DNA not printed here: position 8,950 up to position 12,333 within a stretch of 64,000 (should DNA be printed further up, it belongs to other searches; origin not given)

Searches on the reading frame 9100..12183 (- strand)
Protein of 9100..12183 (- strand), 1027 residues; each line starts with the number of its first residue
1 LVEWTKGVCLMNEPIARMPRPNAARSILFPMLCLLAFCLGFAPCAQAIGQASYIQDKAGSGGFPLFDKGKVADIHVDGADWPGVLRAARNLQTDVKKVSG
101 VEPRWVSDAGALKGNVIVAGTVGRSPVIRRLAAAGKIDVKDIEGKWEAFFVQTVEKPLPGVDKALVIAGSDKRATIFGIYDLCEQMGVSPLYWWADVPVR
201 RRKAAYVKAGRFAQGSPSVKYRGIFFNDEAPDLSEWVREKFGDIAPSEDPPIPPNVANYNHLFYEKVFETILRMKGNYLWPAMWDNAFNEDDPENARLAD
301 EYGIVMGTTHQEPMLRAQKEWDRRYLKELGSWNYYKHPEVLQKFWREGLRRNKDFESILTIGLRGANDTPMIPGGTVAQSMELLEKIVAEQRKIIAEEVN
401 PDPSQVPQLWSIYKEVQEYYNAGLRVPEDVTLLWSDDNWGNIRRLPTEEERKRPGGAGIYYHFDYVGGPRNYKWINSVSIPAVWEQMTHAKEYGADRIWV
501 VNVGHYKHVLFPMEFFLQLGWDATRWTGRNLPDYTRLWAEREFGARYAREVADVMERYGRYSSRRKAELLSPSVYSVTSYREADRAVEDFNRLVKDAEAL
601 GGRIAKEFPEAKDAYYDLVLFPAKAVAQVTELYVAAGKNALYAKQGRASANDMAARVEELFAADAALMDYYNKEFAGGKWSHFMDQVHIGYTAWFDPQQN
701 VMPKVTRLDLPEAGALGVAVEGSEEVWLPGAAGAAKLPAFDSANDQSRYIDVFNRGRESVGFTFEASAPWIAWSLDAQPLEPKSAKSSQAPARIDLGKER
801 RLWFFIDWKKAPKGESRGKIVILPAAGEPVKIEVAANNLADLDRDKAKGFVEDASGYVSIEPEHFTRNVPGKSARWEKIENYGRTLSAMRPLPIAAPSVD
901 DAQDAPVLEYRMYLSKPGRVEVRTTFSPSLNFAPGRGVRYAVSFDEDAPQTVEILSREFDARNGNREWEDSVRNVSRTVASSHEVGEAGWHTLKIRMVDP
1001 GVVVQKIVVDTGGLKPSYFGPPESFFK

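Call 28: search_protein_families(library=pfam, proteins=[window:9100-12183:-], max_evalue=0.00001)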
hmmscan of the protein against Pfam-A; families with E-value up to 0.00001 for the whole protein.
window:9100-12183:- (1027 aa): 2 families
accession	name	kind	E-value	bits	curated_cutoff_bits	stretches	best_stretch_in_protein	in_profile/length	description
PF15979.11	Glyco_hydro_115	-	1.3e-145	485.6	27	1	214-569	1-335/335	Glycosyl hydrolase family 115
PF17829.7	GH115_C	-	1.2e-55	188.5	24.1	1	849-1023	1-172/172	Glycosyl hydrolase family 115 C-terminal domain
